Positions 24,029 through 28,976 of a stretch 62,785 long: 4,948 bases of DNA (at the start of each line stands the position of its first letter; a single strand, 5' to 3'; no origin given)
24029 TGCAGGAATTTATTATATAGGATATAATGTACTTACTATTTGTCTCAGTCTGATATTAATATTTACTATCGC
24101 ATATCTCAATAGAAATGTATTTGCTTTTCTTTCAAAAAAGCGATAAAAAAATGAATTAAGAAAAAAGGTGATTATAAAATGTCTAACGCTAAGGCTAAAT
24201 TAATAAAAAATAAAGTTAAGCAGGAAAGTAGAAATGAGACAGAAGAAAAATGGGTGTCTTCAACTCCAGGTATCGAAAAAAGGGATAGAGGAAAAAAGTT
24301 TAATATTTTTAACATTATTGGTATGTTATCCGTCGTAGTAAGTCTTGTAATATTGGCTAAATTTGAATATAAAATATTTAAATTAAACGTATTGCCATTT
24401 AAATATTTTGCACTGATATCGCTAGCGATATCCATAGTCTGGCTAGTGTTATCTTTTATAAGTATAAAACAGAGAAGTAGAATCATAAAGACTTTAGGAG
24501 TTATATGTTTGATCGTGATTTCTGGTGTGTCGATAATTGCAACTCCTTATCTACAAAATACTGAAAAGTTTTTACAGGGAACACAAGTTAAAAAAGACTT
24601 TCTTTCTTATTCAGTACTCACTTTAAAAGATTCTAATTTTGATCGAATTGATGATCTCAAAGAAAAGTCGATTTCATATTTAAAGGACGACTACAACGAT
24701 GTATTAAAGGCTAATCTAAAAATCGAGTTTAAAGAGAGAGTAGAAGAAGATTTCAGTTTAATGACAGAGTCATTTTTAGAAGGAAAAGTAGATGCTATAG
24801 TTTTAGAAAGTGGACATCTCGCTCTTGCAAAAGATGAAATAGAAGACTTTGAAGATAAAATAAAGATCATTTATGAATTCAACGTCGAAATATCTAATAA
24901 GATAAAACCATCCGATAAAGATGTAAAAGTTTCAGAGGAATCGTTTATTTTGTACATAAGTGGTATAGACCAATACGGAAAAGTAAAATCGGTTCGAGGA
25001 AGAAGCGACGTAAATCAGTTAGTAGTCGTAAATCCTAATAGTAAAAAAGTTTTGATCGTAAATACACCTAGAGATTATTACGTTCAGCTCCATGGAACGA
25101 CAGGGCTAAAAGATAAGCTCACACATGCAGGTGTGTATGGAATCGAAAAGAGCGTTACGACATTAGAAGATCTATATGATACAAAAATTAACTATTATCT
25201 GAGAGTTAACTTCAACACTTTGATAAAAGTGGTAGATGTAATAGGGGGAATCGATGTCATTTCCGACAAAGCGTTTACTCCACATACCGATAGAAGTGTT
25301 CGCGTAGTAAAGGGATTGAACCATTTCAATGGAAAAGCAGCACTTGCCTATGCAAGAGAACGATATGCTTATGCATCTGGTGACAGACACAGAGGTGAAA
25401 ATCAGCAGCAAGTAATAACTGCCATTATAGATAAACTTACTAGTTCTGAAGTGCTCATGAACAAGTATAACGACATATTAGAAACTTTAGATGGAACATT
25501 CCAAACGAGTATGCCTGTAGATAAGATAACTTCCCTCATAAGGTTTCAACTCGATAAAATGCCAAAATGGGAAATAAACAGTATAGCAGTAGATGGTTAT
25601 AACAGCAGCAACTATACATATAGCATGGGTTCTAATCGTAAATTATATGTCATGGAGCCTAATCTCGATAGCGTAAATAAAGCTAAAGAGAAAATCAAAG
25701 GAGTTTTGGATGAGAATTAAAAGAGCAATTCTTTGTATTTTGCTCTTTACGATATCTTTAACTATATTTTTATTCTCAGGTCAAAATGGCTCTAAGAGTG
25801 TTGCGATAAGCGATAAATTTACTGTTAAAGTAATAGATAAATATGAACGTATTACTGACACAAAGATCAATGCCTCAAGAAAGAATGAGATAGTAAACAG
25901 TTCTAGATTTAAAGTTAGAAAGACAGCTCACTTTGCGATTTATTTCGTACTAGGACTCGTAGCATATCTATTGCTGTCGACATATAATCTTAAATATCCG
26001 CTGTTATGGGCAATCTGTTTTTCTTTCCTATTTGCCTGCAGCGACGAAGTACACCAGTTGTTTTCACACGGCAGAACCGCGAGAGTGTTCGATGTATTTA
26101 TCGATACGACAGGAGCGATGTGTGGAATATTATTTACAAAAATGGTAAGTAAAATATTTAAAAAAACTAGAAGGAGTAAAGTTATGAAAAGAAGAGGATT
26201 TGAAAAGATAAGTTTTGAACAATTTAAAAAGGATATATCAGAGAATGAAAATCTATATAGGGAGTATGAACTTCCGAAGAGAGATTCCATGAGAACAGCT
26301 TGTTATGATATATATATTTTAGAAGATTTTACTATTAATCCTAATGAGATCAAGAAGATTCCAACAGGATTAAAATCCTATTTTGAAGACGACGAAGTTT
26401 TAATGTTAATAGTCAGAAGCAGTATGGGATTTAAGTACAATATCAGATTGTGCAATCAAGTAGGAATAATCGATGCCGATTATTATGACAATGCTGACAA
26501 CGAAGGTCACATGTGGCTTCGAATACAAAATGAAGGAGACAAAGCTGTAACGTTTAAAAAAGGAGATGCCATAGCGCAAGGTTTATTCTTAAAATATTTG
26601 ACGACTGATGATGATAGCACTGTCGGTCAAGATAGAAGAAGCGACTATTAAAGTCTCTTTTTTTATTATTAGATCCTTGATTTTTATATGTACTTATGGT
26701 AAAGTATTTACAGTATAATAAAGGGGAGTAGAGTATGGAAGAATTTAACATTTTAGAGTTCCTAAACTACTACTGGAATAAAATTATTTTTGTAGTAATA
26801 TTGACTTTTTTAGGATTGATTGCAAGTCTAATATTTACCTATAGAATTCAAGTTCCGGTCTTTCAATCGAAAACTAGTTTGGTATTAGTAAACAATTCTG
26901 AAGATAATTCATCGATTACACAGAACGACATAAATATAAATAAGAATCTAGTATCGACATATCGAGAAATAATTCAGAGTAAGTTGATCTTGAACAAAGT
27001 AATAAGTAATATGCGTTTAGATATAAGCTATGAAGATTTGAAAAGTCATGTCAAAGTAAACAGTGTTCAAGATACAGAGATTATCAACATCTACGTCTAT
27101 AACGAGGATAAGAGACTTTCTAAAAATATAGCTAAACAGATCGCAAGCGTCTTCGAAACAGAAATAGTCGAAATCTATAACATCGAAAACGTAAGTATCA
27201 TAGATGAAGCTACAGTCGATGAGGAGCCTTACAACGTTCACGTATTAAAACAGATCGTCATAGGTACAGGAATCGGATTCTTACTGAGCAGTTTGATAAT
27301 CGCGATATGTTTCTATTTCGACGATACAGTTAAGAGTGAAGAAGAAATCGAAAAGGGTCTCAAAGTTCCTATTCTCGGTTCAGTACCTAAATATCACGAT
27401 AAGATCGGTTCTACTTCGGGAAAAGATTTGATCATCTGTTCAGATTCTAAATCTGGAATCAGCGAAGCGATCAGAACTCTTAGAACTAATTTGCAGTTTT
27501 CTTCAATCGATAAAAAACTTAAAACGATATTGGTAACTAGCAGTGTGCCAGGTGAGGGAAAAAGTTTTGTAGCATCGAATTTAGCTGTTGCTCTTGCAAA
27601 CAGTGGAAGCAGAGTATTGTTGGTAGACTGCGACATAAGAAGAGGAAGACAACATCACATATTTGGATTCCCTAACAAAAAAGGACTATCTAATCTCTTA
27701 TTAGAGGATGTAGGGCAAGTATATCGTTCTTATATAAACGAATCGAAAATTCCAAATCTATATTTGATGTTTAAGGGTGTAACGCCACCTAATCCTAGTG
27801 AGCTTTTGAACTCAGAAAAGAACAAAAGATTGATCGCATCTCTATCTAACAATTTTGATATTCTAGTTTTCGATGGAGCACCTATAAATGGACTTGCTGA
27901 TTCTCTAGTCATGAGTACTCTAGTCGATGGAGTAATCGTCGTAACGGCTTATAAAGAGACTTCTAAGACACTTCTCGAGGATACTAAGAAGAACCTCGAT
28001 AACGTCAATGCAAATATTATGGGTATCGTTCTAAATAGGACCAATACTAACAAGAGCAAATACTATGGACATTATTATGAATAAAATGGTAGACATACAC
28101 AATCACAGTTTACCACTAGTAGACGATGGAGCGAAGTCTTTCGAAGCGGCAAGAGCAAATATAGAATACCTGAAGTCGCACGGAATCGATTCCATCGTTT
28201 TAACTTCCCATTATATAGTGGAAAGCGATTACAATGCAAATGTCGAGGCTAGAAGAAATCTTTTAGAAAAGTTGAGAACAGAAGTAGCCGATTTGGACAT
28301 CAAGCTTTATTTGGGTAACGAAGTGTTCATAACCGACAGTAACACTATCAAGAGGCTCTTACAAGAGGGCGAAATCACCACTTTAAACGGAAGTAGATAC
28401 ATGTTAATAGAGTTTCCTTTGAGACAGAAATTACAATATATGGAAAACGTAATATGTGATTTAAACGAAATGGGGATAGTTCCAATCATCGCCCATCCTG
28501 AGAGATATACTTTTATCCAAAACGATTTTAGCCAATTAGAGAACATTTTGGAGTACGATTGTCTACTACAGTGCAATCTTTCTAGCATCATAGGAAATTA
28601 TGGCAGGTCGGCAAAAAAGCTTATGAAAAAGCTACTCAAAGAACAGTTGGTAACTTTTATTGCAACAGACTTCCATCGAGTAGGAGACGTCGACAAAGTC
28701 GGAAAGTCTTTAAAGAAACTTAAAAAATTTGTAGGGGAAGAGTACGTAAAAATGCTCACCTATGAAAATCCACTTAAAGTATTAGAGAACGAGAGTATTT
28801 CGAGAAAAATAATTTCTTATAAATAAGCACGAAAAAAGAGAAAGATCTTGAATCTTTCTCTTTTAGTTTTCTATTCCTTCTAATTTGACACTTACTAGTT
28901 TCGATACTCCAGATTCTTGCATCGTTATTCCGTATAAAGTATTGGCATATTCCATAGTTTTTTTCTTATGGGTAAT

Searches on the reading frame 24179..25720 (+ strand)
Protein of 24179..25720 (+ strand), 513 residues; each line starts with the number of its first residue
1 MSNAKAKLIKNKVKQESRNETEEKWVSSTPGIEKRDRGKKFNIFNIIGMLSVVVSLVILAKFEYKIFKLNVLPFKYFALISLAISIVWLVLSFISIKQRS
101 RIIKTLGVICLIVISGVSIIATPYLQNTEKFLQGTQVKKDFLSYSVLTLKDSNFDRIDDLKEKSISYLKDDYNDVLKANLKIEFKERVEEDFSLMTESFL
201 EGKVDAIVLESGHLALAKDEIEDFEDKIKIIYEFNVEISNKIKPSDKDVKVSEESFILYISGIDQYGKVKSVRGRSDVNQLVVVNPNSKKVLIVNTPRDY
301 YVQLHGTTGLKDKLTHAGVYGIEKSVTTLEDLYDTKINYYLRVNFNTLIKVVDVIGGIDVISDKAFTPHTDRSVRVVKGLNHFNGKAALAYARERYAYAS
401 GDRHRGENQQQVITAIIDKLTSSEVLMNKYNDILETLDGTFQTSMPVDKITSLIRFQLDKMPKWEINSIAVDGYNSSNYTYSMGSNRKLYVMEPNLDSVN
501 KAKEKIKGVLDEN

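Call 11: search_protein_families(library=pfam, proteins=[window:24179-25720:+], max_evalue=0.001)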
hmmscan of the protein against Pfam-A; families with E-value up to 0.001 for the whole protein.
window:24179-25720:+ (513 aa): 1 family
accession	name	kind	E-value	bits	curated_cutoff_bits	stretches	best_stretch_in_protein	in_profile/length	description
PF03816.19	LytR_cpsA_psr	-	2.7e-35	122.2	24.6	1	275-421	1-149/150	LytR_cpsA_psr family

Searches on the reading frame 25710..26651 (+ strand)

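Call 11: search_protein_families(library=pfam, proteins=[window:25710-26651:+], max_evalue=0.001)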
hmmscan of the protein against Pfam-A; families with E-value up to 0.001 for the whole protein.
window:25710-26651:+ (313 aa): 3 families
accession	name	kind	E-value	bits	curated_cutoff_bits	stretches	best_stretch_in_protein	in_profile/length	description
PF04892.17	VanZ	-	8.9e-20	72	30.1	1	10-145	3-124/126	VanZ like family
PF00692.24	dUTPase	-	1.3e-11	44.8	22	1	186-298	3-106/129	dUTPase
PF20394.4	DUF6688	-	0.00046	20.4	26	1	71-158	83-174/248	DUF6688 N-terminal domain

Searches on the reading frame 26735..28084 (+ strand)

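Call 11: search_protein_families(library=pfam, proteins=[window:26735-28084:+], max_evalue=0.001)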
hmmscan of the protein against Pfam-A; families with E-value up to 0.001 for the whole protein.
window:26735-28084:+ (449 aa): 7 families
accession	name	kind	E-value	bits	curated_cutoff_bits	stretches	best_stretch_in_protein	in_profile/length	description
PF02706.20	Wzz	-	2.1e-12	47.6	25.5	1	2-92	1-90/91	Chain length determinant protein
PF10609.15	ParA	-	3.9e-11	43.3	27.1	1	263-436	4-175/246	NUBPL iron-transfer P-loop NTPase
PF01656.29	CbiA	-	5.4e-11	43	25.4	1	266-440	2-87/125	CobQ/CobB/MinD/ParA nucleotide binding domain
PF13614.12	AAA_31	-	2.9e-09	37.5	27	1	263-425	2-168/177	AAA domain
PF00142.24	Fer4_NifH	-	0.00045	20.2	25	0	273-303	10-40/271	4Fe-4S iron sulfur cluster binding proteins, NifH/frxC family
PF13807.11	GNVR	-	0.00049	20.4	27.7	0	137-189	25-77/82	G-rich domain on putative tyrosine kinase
PF09140.17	MipZ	-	0.00066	19.5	20.7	0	265-310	3-48/262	ATPase MipZ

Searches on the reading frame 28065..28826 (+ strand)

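Call 11: search_protein_families(library=pfam, proteins=[window:28065-28826:+], max_evalue=0.001)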
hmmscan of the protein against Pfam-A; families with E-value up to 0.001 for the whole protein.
window:28065-28826:+ (253 aa): 1 family
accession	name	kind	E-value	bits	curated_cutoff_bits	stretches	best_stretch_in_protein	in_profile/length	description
PF19567.5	CpsB_CapC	-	7.1e-60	202.8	27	1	8-241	1-234/234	Capsular polysaccharide synthesis, CpsB/CapC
